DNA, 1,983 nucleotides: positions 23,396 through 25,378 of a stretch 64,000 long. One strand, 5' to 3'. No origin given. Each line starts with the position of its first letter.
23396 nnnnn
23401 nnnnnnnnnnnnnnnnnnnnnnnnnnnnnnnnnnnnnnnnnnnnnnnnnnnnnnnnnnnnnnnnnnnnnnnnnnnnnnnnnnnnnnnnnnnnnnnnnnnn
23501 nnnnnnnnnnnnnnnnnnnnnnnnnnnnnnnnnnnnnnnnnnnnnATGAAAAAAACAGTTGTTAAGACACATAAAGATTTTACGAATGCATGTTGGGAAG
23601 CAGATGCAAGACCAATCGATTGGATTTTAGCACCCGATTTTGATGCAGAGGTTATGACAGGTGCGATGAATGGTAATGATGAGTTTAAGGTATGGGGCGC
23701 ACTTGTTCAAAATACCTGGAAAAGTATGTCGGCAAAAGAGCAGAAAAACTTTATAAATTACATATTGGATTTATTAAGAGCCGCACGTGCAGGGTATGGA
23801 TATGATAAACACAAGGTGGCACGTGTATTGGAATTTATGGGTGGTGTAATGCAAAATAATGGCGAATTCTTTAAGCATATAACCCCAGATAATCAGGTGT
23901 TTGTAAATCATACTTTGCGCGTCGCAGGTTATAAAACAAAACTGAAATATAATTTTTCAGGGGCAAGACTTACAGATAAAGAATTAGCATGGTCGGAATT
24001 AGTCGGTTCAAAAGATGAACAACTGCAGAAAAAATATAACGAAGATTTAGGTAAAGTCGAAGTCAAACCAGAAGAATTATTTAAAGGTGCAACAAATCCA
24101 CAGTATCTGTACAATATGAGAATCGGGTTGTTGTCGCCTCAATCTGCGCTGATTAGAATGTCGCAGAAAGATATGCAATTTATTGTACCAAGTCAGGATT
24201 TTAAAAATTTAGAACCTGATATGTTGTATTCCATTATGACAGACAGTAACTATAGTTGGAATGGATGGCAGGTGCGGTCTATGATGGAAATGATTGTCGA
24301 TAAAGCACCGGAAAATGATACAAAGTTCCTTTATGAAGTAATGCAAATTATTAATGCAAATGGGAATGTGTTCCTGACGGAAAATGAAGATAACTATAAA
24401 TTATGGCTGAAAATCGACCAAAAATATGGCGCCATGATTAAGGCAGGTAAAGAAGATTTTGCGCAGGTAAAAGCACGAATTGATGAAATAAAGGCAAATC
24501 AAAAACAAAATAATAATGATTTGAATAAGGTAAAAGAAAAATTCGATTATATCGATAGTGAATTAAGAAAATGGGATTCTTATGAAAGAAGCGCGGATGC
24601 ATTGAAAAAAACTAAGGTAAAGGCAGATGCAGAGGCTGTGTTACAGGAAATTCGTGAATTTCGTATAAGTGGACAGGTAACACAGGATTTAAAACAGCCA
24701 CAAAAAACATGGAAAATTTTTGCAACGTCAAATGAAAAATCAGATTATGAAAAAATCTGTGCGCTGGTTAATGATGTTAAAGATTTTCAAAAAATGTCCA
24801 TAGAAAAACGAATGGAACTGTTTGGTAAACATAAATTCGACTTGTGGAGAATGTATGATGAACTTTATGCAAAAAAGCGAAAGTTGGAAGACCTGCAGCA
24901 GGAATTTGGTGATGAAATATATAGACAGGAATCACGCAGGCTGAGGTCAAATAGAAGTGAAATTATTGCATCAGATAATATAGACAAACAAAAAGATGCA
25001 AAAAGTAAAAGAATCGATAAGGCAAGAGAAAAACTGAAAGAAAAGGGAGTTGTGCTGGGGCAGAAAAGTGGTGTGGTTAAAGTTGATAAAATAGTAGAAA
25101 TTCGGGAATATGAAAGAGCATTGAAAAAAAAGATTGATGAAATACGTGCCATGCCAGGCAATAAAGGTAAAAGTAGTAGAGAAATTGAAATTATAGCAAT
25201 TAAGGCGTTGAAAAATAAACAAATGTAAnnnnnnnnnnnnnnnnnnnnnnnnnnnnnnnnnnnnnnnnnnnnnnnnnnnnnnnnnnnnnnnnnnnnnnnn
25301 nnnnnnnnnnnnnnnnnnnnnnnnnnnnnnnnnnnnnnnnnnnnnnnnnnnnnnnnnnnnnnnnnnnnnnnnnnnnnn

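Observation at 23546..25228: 561-aa lysine/glutamate-rich coiled-coil protein next to T4SS genes: candidate secreted effector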

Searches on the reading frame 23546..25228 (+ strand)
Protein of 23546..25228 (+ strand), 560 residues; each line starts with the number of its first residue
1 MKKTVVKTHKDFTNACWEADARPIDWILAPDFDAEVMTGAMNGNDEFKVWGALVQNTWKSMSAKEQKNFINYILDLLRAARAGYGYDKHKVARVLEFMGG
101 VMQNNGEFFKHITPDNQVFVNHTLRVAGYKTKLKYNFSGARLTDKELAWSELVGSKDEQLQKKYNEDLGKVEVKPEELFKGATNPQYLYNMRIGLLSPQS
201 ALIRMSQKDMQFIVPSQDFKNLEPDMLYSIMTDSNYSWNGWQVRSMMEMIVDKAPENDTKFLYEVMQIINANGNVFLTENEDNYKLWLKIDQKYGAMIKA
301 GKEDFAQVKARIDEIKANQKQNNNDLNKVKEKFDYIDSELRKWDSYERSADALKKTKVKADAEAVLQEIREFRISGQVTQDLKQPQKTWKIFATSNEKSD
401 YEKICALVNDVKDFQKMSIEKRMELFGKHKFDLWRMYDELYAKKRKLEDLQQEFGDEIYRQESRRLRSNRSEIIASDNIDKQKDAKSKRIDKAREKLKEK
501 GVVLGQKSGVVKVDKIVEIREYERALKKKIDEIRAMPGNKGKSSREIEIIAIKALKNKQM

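Call 3: search_protein_families(library=pfam, proteins=[window:23546-25228:+], max_evalue=0.1)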
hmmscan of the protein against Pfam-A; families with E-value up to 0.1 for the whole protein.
window:23546-25228:+ (560 aa): 1 family
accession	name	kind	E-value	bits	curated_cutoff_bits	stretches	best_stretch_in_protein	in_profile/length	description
PF23289.1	Spectrin_5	-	0.072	13.6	27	0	353-424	3-75/80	Guanine nucleotide exchange factor DBS-like, spectrin-like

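Call 4: search_protein_families(library=ncbifam, proteins=[window:23546-25228:+], max_evalue=0.1)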
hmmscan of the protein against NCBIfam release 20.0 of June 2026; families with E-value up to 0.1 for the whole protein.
window:23546-25228:+ (560 aa): 1 family
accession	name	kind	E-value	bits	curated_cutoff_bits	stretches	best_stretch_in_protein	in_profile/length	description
NF003034.1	PRK03918.1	equivalog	0.0023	16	700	1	279-424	176-317/878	DNA double-strand break repair ATPase Rad50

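Call 5: find_homologous_proteins(query=window:23546-25228:+, max_evalue=0.001)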
Query window:23546-25228:+ (560 aa): 5 proteins with E <= 0.001 among 8000 candidates.
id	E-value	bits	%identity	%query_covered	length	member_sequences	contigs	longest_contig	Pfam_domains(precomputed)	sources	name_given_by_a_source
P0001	0.0e+0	1237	99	100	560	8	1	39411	-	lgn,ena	-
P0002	0.0e+0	1044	86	100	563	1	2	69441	-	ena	-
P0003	0.0e+0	1022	85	100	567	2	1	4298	-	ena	-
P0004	4.3e-68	249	31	96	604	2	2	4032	-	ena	-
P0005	1.2e-62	231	31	99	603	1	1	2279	-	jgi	-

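Call 10: find_encoding_contigs(protein=P0002, flank=10000, max_places=4)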
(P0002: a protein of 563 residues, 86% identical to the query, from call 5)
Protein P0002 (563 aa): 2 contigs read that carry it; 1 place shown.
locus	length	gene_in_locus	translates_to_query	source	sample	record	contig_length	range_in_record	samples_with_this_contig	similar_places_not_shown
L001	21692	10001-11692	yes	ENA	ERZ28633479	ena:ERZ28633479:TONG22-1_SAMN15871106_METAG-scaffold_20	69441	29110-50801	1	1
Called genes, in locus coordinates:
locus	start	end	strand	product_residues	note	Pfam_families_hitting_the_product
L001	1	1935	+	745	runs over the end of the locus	PF01751:Toprim, PF01131:Topoisom_bac, PF01396:Zn_ribbon_Top1, PF13368:Toprim_C_rpt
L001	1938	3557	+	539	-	PF01807:Zn_ribbon_DnaG, PF08275:DNAG_N, PF13662:Toprim_4, PF01751:Toprim, PF13155:Toprim_2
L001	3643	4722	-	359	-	PF01926:MMR_HSR1, PF02421:FeoB_N (weak), PF06071:YchF-GTPase_C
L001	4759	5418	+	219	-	PF01458:SUFBD_core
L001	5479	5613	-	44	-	PF00444:Ribosomal_L36 (weak)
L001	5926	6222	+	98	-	PF05101:VirB3 (faint)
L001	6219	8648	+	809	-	PF27097:VirB4_TrbE_N, PF03135:CagE_TrbE_VirB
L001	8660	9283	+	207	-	-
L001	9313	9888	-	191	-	PF13505:OMP_b-brl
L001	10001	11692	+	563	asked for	-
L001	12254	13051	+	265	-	PF04028:DUF374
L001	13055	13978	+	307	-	PF02606:LpxK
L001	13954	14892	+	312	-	PF03331:LpxC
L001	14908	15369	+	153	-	-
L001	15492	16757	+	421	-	PF06864:PAP_PilO (faint)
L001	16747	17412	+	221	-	-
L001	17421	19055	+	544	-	PF00437:T2SSE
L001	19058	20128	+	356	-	PF00482:T2SSF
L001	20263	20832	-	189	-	-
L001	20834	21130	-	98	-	-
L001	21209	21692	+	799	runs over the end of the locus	PF02518:HATPase_c, PF00204:DNA_gyraseB, PF01751:Toprim, PF00986:DNA_gyraseB_C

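Call 11: find_encoding_contigs(protein=P0004, flank=10000, max_places=4)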
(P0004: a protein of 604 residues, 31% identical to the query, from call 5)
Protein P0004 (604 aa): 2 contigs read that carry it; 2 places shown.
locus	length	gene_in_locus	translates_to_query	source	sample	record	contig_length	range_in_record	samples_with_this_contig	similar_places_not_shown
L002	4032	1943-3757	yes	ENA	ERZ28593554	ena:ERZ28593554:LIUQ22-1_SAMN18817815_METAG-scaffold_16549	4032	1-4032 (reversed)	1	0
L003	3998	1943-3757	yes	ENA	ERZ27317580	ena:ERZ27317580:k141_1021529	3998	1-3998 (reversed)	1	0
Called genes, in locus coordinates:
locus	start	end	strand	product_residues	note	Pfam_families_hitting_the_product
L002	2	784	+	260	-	?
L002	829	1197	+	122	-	-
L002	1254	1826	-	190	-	PF13505:OMP_b-brl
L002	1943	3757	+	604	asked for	-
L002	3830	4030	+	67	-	?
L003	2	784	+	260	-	?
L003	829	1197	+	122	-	-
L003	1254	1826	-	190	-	PF13505:OMP_b-brl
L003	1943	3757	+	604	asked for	-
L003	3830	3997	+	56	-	?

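Call 12: find_encoding_contigs(protein=P0005, flank=10000, max_places=4)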
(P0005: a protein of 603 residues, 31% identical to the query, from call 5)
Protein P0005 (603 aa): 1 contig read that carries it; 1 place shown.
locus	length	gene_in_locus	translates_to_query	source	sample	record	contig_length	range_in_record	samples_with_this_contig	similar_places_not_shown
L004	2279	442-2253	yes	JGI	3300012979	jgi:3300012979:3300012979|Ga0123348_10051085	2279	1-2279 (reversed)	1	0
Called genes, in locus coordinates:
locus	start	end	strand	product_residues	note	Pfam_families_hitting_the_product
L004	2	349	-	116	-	?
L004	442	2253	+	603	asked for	-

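Call 13: find_encoding_contigs(protein=P0003, flank=10000, max_places=4)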
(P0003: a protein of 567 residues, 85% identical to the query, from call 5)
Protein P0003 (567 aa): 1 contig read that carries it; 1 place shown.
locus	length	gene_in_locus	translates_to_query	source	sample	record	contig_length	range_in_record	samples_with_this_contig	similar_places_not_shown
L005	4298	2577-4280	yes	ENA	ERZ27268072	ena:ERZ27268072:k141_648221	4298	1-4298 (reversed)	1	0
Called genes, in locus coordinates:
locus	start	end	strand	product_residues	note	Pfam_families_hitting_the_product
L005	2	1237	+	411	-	?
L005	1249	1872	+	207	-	-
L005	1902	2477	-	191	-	PF13505:OMP_b-brl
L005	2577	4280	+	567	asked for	-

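Call 14: find_related_loci(query=A1, collection=genome_contigs, flank=10000)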
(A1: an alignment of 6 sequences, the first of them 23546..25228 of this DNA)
Query A1 (560 aa) in genome_contigs; peptide patterns used: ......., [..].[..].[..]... (x = any residue, [..] = any of these).
92 stretches matched a pattern; 2 encode a relative of the query (tblastn E <= 1e-3); 2 distinct loci.
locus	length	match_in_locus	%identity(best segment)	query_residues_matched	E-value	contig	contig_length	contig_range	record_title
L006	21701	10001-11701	31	24-559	2e-77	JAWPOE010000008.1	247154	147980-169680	MAG: Alphaproteobacteria bacterium isolate KA0040-166 k141_183340, whole genome shotgun sequence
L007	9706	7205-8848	28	6-520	2e-44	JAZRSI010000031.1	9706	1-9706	MAG: Candidatus Enterousia sp. isolate T1900045347_YK20190037.MAGScoT_cleanbin_000032 SGB_6723_k141_2009156, whole genom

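Call 21: search_protein_families(library=pfam, proteins=[L002:829-1197:+, L006:4815-5426:+, L006:11780-12643:+, L007:6516-7136:+, L007:8896-9576:-, L007:7145-8851:+, L006:15885-16301:+], max_evalue=0.01)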
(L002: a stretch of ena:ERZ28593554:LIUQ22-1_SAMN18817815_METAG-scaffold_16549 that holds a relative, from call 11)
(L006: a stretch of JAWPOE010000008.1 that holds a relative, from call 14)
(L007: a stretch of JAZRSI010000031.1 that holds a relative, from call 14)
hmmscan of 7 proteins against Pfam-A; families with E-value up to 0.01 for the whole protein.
L002:829-1197:+ (122 aa): 0 families

L006:4815-5426:+ (203 aa): 0 families

L006:11780-12643:+ (287 aa): 1 family
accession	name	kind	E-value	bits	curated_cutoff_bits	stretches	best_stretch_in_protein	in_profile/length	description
PF07611.17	DUF1574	-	0.00079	19.3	29.1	1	168-273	222-329/342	Protein of unknown function (DUF1574)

L007:6516-7136:+ (206 aa): 0 families

L007:8896-9576:- (226 aa): 1 family
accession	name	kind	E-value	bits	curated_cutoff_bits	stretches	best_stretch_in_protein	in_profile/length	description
PF01966.28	HD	-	2.3e-08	34.7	22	1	25-126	3-115/116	HD domain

L007:7145-8851:+ (568 aa): 0 families

L006:15885-16301:+ (138 aa): 0 families

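Call 23: search_protein_representatives(alignment_id=A1)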
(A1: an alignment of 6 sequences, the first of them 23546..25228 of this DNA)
Query: 6 sequences, 566 profile positions. Proteins with E-value up to 0.001 (for the whole library): 15; up to 1e-10: 11; up to 1e-30: 11. The best 15 are listed.
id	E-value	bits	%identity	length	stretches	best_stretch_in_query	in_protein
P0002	0.0e+00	1036.9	-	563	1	5-566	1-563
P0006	2.6e-208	709.5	-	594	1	1-565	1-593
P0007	1.6e-148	512.1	-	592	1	1-566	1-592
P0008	6.1e-114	397.9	-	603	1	1-564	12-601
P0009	3.0e-106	372.5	-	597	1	1-564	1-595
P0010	1.6e-103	363.5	-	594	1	4-565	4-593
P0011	1.0e-91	324.5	-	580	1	1-561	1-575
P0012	2.2e-87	310.2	-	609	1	8-565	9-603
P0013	4.9e-85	302.5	-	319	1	1-285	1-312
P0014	5.0e-67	243.0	-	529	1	10-519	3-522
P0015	5.7e-38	147.1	-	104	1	5-106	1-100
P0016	1.4e-07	46.8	-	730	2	7-420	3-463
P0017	1.7e-05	39.9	-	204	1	6-165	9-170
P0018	7.2e-05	37.8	-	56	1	182-227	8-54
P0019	4.2e-04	35.3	-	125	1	1-86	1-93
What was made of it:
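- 23546..25228 (+): CDS of 560 aa: an orphan all-alpha protein, the founding member of a family restricted to order Rs-D84. There are 5 clusters at 90% identity (call 5) and about 11 clusters at 50% identity with E<1e-30 (call 23).
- Enterousia MAGs (calls 5, 14, 23). It is an orphan protein (call 23).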

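Call 24: predict_structure(alignment_id=A1)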
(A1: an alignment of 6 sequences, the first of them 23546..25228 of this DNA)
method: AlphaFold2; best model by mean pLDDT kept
length: 560 residues; sequences in the alignment: 6
mean_pLDDT: 74.6   pTM: 0.37
mean pLDDT of the five models: 74.6, 73.2, 66.2, 65.9, 64.2
residues with pLDDT >= 90: 20; 70-90: 397; 50-70: 88; < 50: 55
segments of 3 or more residues with pLDDT < 50: 468-490, 492-515, 558-560
pLDDT, mean of each block of 10 residues (from residue 1): 75 81 74 78 78 83 79 82 62 75 62 85 76 68 79 75 73 70 85 79 85 87 86 81 86 75 72 67 73 70 65 79 87 89 91 86 89 82 68 76 89 89 78 83 86 76 57 37 42 46 30 49 79 79 80 67
secondary structure, 60 per line:
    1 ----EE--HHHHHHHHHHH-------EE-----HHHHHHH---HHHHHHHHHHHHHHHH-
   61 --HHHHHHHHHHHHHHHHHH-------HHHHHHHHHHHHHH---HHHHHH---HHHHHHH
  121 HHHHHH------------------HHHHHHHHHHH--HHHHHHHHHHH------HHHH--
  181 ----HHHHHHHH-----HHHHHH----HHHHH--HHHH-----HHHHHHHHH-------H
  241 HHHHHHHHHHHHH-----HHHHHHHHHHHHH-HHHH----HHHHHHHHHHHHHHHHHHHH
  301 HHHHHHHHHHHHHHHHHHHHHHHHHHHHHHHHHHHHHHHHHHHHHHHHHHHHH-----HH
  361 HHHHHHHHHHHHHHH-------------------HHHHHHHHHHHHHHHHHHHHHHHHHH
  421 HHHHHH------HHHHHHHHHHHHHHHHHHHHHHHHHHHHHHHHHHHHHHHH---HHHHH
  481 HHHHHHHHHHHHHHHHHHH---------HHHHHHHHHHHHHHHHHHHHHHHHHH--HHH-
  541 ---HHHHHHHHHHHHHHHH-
elements in order: H9-19 H34-40 H44-59 H63-80 H88-101 H105-110 H114-126 H145-155 H158-168 H175-178 H185-192 H198-203 H208-212 H215-218 H224-232 H240-253 H259-271 H273-276 H281-353 H359-375 H395-426 H433-472 H476-499 H509-534 H544-559
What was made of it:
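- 24386..24604 (+): Single 73-residue helix (residues 281-353), the only segment with significant heptad periodicity. Its sequence is poorly conserved, as expected of a spacer or coiled coil. AF2 secondary structure (call 24).
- On VirB/D4-type T4SS substrate (effector): The tail is predicted to be helical (call 24).
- The extreme C-terminus is predicted to be helical rather than disordered (call 24).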

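Call 27: fold_search(model_id=the predicted structure, library=pdb)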
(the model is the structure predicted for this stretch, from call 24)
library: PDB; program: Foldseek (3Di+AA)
matches with E <= 10: 352; with E <= 0.001: 0
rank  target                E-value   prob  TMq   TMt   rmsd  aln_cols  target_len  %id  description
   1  8cws_A                1.5e-02  0.69  0.13  0.15  29.3       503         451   11  Accurate computational design of genetically encoded 3D protein crystals (released 2023-11-01)
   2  8cwy_A                5.0e-02  0.57  0.13  0.15  31.5       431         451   11  Accurate computational design of genetically encoded 3D protein crystals (released 2023-11-01)
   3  8fni_11               1.9e-01  0.33  0.17  0.15  36.6       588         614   12  Cryo-EM structure of RNase-treated RESC-B in trypanosomal RNA editing (released 2023-07-19)
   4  6sga_F3               1.9e-01  0.33  0.17  0.12  35.4       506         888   11  Body domain of the mt-SSU assemblosome from Trypanosoma brucei (released 2019-09-18)
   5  8gel_A                2.3e-01  0.12  0.08  0.09  43.5       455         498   11  Cryo-EM structure of synthetic tetrameric building block sC4 (released 2024-03-13)
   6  7nna                  4.3e-01  0.97  0.17  0.43  14.9       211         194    9  Toxin Import Through the Antibiotic Efflux Channel TolC (released 2021-07-07)
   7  8a22_AL               5.1e-01  0.23  0.14  0.18  16.3       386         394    9  Structure of the mitochondrial ribosome from Polytomella magna (released 2022-11-16)
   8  4kik_B                5.3e-01  0.15  0.09  0.08  41.3       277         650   11  Human IkB kinase beta (released 2013-06-26)
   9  6vae_B                5.3e-01  0.14  0.14  0.09  33.1       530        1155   12  Mono-ubiquitinated Fanconi Anemia ID complex bound to ICL DNA (released 2020-03-18)
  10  7zbw_D                6.1e-01  0.14  0.13  0.10  33.8       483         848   11  CAND1-SCF-SKP2 CAND1 rolling-2 SCF engaged (released 2023-04-19)
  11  9e5c_1t               6.1e-01  0.10  0.12  0.06  53.2       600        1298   10  Cryo-EM structure of 96 nm repeat of microtubule doublet from T. brucei flagellum (released 2025-03-12)
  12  9d5n_CE               6.3e-01  0.12  0.12  0.16  25.6       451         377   14  48-nm doublet microtubule from Trichomonas vaginalis strain G3 (released 2025-05-14)
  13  8fn4_3                6.9e-01  0.23  0.14  0.16  13.6       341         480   14  Cryo-EM structure of RNase-treated RESC-A in trypanosomal RNA editing (released 2023-07-19)
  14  5ctr_B                7.5e-01  0.16  0.14  0.20  15.0       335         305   12  Crystal structure of human SART3 HAT-C domain-human USP4 DUSP-UBL domain complex (released 2016-04-27)
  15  3g67_A                7.9e-01  0.87  0.16  0.38  15.5       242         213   15  Crystal Structure of a Soluble Chemoreceptor from Thermotoga maritima (released 2009-07-28)
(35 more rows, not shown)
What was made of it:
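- Tried and rejected: Foldseek against the PDB with the full model gave nothing at E<0.001 (call 27).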

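Call 29: find_related_loci(query=A2, collection=metagenome_contigs, flank=10000)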
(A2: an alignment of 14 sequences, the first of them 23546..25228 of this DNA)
Query A2 (560 aa) in metagenome_contigs; peptide patterns used: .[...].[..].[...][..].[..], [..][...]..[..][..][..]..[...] (x = any residue, [..] = any of these).
271 stretches matched a pattern, but none encodes a relative of the query by tblastn (E <= 1e-3).
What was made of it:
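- Tried and rejected: The metagenome_contigs pattern scan found no relative (call 29).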

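Call 30: find_homologous_proteins(query=A2, max_evalue=0.001)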
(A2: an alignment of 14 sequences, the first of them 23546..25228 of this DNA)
Query A2 (14 sequences) (560 aa, profile of the alignment): 5 proteins with E <= 0.001 among 8000 candidates.
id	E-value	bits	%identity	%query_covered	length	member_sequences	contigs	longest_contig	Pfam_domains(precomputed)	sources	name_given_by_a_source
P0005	5.5e-231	787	31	99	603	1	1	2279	-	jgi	-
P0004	3.4e-221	754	31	96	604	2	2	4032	-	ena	-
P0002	6.1e-206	704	86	100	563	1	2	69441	-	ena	-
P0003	2.5e-205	702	85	100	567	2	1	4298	-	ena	-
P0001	4.2e-203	694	99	100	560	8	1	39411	-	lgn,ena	-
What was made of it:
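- Tried and rejected: A second word-indexed search with the 14-sequence profile returned only the same 5 proteins (call 30).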

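Call 31: find_encoding_contigs(protein=P0008, flank=10000, max_places=3)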
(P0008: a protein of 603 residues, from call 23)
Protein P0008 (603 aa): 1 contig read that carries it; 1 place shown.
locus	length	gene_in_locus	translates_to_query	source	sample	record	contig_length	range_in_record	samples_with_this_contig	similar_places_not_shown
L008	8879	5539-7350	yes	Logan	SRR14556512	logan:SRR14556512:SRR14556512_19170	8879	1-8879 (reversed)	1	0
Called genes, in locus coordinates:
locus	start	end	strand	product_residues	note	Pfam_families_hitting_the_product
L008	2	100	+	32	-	?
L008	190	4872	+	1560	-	PF01435:Peptidase_M48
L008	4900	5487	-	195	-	PF13505:OMP_b-brl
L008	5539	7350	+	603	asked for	-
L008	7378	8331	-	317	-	PF04055:Radical_SAM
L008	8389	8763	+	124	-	PF04266:ASCH (weak)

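Call 32: find_encoding_contigs(protein=P0012, flank=10000, max_places=3)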
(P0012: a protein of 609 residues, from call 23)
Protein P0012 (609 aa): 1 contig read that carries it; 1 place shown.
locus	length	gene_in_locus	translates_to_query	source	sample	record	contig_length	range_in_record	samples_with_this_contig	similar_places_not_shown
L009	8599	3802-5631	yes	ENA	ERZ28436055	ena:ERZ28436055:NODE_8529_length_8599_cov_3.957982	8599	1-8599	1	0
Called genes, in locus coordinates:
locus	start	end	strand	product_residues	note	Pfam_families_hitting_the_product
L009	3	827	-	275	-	?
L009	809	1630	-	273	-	PF01370:Epimerase, PF04321:RmlD_sub_bind, PF02719:Polysacc_synt_2 (weak), PF16363:GDP_Man_Dehyd, PF07993:NAD_binding_4 (weak)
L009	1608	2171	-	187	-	PF00908:dTDP_sugar_isom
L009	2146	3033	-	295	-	PF00483:NTP_transferase, PF12804:NTP_transf_3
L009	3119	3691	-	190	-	PF13505:OMP_b-brl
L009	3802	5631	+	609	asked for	-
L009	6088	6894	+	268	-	PF04028:DUF374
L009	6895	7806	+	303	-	PF02606:LpxK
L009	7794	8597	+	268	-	?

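Call 33: find_encoding_contigs(protein=P0009, flank=10000, max_places=3)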
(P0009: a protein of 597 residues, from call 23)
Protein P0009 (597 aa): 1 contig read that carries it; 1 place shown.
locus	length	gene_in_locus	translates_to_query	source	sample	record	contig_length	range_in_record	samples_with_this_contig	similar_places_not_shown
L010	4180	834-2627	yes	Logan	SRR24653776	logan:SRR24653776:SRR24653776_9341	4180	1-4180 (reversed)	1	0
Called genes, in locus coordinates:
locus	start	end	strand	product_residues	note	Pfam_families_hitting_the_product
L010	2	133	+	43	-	?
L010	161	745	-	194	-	PF13505:OMP_b-brl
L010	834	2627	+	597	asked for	-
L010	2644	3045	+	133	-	-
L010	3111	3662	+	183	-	PF00908:dTDP_sugar_isom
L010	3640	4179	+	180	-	?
